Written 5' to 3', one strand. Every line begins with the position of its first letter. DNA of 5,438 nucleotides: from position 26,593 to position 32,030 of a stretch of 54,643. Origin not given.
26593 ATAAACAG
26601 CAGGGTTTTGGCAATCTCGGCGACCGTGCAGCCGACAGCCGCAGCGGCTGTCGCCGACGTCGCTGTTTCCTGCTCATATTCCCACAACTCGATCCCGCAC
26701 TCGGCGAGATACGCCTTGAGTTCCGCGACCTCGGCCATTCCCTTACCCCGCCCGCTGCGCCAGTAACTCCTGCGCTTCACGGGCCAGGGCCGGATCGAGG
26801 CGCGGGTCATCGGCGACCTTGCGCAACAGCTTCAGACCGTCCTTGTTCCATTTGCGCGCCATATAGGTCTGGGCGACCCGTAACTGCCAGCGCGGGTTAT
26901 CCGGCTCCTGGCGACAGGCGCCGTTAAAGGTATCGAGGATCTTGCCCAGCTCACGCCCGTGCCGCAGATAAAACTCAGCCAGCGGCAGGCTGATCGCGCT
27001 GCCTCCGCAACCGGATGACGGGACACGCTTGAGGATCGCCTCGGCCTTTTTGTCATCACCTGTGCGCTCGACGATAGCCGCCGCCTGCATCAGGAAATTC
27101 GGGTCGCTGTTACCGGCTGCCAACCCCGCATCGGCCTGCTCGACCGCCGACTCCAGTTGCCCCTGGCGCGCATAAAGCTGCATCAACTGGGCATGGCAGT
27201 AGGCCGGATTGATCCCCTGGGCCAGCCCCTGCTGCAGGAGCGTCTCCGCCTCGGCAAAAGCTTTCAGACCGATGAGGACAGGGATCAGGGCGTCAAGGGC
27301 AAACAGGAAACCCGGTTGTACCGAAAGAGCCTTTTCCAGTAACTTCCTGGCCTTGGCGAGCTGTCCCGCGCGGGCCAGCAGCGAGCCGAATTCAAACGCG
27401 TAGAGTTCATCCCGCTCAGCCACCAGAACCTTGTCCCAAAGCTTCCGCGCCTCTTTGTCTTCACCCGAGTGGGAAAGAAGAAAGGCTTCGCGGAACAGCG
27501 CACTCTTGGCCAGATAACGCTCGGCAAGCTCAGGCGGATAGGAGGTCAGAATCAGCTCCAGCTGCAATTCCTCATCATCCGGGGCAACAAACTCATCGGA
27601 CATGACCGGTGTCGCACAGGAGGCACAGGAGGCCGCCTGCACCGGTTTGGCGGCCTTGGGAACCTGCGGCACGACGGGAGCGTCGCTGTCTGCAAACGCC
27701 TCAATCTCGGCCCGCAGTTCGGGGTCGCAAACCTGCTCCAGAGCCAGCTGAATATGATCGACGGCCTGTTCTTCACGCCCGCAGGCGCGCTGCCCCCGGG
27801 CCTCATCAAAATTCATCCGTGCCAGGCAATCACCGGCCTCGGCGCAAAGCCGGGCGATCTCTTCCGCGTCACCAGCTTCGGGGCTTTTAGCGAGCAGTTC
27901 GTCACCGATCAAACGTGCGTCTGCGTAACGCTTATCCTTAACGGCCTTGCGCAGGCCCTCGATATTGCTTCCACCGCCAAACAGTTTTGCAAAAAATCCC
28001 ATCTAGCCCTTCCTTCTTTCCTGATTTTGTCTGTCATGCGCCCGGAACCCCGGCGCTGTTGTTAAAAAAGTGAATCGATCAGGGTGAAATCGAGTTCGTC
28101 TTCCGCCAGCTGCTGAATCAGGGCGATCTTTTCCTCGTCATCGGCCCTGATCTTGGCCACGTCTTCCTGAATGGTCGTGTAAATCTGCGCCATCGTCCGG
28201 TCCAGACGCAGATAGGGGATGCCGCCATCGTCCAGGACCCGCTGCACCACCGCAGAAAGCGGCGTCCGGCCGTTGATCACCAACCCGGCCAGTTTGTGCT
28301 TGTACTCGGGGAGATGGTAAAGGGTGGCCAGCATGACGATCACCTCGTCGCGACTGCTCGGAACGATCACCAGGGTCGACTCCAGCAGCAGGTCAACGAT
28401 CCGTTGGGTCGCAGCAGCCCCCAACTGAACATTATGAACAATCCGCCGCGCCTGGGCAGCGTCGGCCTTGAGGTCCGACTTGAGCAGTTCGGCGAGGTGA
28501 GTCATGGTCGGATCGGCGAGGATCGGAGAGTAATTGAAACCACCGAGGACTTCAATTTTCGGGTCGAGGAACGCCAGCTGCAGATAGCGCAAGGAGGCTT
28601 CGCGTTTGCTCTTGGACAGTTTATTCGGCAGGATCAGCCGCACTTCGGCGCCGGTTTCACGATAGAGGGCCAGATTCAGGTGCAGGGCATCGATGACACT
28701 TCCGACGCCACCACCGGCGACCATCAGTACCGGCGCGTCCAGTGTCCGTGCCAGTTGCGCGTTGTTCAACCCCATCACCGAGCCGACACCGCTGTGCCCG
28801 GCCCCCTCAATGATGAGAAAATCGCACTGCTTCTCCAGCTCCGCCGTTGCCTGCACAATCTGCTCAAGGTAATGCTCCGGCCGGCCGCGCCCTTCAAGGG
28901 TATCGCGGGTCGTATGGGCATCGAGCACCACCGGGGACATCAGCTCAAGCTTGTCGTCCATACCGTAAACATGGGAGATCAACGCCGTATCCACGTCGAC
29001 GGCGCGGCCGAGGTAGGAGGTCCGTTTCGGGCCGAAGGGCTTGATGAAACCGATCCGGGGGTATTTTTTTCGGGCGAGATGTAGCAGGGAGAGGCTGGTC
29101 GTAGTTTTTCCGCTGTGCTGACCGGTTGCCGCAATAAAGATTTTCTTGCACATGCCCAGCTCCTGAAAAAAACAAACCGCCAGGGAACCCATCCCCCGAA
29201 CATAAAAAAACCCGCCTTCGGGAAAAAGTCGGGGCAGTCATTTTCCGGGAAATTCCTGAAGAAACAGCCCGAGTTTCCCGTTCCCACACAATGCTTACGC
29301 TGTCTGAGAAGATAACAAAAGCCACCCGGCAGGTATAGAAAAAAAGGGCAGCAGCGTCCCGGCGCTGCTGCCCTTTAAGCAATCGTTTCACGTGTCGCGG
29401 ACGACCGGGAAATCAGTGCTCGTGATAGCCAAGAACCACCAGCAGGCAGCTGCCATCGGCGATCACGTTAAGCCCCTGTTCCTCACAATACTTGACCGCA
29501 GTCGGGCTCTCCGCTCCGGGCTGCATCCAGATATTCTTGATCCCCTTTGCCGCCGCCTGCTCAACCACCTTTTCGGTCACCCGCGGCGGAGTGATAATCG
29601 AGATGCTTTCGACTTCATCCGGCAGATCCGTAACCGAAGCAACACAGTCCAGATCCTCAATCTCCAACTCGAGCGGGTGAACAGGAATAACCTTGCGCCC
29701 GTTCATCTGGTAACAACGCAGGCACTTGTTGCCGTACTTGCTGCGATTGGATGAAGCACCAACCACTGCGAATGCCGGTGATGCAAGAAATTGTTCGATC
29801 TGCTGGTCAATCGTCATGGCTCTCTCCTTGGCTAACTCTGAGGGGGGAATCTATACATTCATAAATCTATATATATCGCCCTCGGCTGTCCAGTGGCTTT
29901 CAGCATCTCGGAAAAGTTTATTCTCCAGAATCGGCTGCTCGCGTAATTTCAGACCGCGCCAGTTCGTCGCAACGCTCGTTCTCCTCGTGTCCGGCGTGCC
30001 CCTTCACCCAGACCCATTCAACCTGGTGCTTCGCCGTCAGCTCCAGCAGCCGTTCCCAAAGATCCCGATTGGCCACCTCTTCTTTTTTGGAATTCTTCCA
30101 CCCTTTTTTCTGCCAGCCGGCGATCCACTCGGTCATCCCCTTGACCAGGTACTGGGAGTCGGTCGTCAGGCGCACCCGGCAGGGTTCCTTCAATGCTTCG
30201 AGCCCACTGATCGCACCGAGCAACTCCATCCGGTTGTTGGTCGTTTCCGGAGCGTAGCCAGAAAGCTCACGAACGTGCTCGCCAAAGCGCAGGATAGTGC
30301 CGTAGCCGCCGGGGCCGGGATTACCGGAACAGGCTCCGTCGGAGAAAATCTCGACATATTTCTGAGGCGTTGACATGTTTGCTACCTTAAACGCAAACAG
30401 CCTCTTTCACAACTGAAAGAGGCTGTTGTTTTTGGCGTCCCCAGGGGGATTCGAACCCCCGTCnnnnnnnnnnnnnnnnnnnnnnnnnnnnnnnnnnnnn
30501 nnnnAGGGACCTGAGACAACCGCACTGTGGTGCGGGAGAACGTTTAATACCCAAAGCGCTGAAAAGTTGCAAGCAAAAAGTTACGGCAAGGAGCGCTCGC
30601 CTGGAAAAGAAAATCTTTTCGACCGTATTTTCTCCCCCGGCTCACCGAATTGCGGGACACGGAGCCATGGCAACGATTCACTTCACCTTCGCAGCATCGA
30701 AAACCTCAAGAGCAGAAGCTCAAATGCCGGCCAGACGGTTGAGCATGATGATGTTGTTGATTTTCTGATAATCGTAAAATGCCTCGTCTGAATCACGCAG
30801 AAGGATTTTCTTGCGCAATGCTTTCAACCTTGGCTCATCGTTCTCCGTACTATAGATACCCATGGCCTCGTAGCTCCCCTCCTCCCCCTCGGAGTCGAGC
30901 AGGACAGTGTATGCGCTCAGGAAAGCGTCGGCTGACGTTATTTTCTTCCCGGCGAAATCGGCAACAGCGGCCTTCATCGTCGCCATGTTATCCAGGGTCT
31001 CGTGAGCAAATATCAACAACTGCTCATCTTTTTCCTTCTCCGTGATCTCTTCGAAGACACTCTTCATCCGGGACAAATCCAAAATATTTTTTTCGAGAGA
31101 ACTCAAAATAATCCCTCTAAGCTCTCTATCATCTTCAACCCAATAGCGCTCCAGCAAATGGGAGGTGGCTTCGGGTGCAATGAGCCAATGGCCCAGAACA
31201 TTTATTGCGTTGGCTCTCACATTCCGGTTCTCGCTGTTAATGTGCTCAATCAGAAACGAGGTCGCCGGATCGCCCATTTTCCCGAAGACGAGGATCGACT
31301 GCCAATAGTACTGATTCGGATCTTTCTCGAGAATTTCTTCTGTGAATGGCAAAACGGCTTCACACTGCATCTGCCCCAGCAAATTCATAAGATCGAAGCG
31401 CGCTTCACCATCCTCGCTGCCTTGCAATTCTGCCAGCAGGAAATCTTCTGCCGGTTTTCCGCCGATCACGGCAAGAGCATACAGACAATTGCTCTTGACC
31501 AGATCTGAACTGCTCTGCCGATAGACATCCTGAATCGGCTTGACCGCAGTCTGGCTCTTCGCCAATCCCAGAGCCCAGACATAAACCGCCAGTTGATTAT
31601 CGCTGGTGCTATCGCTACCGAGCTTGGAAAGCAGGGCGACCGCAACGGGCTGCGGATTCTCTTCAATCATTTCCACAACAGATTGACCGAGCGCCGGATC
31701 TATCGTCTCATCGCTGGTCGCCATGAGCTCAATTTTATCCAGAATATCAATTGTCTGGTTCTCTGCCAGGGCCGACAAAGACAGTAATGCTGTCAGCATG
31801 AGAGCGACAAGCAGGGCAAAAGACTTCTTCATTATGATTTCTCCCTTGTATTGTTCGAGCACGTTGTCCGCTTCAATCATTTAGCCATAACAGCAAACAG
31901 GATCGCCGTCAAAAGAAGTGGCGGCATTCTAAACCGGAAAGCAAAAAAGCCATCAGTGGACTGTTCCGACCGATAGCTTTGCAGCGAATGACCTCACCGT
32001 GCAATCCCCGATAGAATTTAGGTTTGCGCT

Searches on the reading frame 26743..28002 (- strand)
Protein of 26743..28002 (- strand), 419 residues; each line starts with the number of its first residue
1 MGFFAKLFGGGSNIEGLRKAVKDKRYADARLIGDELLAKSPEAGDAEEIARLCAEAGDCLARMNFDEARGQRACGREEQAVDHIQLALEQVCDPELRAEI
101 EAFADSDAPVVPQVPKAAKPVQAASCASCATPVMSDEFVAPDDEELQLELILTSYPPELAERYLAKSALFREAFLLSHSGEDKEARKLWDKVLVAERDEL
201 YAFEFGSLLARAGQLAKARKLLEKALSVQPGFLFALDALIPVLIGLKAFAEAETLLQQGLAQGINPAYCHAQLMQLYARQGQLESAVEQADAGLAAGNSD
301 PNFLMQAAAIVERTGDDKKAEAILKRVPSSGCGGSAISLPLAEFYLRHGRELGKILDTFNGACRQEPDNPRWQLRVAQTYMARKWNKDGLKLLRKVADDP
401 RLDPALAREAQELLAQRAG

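Call 34: search_protein_families(library=pfam, proteins=[window:26743-28002:-], max_evalue=0.00001)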
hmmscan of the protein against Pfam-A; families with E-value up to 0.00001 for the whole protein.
window:26743-28002:- (419 aa): 2 families
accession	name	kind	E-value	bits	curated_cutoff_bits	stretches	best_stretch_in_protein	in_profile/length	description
PF13428.12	TPR_14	-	5.4e-12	45.6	23.5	0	270-309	4-43/44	Tetratricopeptide repeat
PF14559.12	TPR_19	-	3.4e-11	43.7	25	0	210-265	2-57/68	Tetratricopeptide repeat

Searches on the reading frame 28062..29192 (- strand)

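Call 34: search_protein_families(library=pfam, proteins=[window:28062-29192:-], max_evalue=0.00001)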
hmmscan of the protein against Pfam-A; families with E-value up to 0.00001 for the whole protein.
window:28062-29192:- (376 aa): 2 families
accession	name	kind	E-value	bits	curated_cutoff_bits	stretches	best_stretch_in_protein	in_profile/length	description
PF13500.12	AAA_26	-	3.2e-33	115.7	27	1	16-228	1-197/198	AAA domain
PF07085.17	DRTGG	-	4.9e-07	30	25.2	1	234-341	3-102/105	DRTGG domain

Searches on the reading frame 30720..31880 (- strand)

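Call 34: search_protein_families(library=pfam, proteins=[window:30720-31880:-], max_evalue=0.00001)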
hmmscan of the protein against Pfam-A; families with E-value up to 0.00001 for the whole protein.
window:30720-31880:- (386 aa): 1 family
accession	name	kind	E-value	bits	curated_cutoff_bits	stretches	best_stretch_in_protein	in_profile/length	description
PF13646.12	HEAT_2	-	1.1e-16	61.3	27.7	1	181-262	5-87/88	HEAT repeats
